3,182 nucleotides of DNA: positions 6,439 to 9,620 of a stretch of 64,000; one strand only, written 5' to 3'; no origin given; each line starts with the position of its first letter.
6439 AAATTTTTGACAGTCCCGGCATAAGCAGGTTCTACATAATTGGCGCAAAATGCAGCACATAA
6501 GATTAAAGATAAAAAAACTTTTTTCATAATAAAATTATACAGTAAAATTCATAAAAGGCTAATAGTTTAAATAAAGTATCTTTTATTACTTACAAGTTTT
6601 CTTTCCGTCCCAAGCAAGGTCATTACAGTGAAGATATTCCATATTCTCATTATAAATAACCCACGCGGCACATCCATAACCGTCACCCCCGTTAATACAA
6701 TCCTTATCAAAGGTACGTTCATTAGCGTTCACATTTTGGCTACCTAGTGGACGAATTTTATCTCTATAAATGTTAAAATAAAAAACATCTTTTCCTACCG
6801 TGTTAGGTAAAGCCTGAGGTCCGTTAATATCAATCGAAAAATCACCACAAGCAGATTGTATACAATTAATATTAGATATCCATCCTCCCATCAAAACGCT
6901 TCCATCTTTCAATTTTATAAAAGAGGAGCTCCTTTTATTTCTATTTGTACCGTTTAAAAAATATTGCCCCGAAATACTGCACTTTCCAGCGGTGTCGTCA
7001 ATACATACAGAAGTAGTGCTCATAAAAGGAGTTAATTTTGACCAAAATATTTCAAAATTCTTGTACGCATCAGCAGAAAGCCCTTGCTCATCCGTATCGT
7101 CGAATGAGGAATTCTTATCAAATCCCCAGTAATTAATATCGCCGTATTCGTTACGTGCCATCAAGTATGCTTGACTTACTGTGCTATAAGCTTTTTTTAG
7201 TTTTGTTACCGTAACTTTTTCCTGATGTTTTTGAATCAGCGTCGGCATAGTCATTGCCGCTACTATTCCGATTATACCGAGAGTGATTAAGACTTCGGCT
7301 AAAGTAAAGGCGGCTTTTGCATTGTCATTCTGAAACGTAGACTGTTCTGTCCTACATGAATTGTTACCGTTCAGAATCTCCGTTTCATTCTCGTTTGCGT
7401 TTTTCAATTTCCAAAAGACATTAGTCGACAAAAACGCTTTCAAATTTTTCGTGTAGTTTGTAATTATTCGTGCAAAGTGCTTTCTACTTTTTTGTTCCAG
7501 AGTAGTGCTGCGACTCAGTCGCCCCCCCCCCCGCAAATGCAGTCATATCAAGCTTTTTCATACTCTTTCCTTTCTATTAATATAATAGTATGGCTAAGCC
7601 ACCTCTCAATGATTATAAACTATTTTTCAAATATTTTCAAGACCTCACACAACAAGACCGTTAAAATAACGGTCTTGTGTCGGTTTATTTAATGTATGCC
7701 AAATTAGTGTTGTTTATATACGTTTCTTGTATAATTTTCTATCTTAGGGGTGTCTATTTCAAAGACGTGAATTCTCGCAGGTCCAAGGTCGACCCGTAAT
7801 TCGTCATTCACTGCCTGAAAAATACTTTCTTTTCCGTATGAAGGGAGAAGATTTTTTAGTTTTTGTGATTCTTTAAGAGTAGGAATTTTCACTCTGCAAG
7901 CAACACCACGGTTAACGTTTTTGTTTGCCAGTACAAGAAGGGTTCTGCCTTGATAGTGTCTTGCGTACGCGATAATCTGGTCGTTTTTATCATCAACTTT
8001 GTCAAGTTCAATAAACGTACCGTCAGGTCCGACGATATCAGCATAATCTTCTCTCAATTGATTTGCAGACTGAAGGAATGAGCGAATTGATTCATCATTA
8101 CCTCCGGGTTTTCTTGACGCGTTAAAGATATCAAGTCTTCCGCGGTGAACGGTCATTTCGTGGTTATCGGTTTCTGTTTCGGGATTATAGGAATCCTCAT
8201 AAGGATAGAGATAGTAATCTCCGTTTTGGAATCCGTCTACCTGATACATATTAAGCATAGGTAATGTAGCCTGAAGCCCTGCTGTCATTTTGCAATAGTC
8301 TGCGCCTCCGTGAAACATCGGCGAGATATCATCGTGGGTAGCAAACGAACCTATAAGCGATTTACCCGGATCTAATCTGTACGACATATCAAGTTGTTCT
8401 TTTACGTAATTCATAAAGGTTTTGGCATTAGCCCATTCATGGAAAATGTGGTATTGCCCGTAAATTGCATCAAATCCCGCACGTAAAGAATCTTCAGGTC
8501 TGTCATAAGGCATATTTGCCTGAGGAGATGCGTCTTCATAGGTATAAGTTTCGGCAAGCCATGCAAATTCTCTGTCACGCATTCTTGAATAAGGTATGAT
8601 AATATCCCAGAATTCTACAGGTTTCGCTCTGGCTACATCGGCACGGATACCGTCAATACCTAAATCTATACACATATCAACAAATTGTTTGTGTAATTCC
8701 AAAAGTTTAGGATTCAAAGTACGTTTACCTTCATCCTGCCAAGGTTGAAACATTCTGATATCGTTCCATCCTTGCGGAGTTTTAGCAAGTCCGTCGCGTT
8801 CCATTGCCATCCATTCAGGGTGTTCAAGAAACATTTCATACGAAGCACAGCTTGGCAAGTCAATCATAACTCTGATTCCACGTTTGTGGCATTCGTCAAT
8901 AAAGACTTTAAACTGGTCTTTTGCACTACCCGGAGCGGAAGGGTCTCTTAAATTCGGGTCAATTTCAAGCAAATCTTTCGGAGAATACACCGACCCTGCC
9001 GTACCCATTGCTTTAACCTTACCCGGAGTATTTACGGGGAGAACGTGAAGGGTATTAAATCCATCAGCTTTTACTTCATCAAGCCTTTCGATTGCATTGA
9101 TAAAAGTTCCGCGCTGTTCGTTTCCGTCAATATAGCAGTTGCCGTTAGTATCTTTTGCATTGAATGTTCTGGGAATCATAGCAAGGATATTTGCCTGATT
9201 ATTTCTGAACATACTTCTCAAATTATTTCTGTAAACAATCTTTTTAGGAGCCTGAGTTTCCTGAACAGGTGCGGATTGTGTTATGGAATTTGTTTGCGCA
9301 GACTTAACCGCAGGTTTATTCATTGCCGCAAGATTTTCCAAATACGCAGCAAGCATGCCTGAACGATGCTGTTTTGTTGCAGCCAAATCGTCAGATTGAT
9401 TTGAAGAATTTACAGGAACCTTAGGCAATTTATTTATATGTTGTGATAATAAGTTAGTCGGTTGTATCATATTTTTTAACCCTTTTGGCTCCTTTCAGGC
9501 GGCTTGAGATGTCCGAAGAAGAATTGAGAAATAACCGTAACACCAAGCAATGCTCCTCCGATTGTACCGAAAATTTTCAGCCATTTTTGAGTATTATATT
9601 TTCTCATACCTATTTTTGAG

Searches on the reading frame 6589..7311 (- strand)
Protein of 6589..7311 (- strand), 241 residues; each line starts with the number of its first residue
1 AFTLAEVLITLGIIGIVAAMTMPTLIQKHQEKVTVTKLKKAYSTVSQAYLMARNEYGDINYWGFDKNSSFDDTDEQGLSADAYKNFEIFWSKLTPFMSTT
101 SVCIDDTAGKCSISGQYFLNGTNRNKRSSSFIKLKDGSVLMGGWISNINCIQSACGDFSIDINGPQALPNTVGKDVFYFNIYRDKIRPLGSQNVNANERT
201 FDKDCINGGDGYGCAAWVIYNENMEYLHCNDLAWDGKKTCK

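Call 52: search_protein_families(library=ncbifam, proteins=[window:6589-7311:-], max_evalue=0.01)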
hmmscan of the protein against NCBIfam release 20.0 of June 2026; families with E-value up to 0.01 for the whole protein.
window:6589-7311:- (241 aa): 6 families
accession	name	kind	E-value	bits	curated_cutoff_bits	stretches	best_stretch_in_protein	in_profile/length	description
TIGR01710.1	typeII_sec_gspG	equivalog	3.5e-05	23.9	88.85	1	2-57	3-57/134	type II secretion system major pseudopilin GspG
NF041775.1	typeIV_PilA_Myxo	equivalog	0.00054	20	400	1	2-59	13-72/214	type IV pilin protein PilA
NF040999.1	pilin_ComGC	equivalog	0.00077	19.6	75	1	1-43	3-43/84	competence type IV pilus major pilin ComGC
NF041013.1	T4P_ComGE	equivalog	0.00095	19.2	49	1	1-48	5-52/83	competence type IV pilus minor pilin ComGE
NF007862.0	PRK10574.1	equivalog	0.004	17.3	138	0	2-44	7-48/145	prepilin peptidase-dependent pilin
NF040982.1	ComGD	equivalog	0.0073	16.7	70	0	1-45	3-50/139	competence type IV pilus minor pilin ComGD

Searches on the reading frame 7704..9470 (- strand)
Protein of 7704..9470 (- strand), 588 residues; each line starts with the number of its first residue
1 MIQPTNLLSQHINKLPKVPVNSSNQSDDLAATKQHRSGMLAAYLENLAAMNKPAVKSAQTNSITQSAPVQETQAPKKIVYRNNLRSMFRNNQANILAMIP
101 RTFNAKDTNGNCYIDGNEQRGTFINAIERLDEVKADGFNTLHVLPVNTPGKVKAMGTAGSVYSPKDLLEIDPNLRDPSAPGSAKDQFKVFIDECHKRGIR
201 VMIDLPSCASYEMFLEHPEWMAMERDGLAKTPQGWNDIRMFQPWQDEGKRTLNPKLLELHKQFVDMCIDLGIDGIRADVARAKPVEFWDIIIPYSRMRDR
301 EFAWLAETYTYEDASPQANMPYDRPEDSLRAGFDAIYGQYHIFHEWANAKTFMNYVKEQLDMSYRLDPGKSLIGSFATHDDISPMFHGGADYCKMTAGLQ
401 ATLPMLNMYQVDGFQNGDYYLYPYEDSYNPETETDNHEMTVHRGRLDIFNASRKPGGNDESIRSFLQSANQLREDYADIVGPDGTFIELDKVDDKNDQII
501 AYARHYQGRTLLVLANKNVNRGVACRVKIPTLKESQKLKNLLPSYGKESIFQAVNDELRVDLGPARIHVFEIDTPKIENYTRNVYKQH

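Call 33: find_encoding_contigs(protein=window:7704-9470:-, flank=1500, max_places=10)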
Protein window:7704-9470:- (588 aa): 5 contigs read that carry it; 3 places shown.
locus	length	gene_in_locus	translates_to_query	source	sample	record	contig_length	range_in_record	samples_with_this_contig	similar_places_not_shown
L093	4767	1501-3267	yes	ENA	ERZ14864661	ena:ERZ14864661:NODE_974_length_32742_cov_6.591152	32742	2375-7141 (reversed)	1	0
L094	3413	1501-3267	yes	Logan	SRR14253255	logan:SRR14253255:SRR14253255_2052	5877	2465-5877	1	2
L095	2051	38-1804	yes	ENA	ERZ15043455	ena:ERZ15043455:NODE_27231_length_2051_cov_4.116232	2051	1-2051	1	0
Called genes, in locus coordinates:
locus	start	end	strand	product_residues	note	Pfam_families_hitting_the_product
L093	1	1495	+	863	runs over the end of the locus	-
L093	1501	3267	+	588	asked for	PF14871:GHL6 (weak)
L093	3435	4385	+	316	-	PF07963:N_methyl (faint), PF20318:DUF6613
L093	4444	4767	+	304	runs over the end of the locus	-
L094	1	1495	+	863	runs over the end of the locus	-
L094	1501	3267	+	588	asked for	PF14871:GHL6 (weak)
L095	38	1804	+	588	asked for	PF14871:GHL6 (weak)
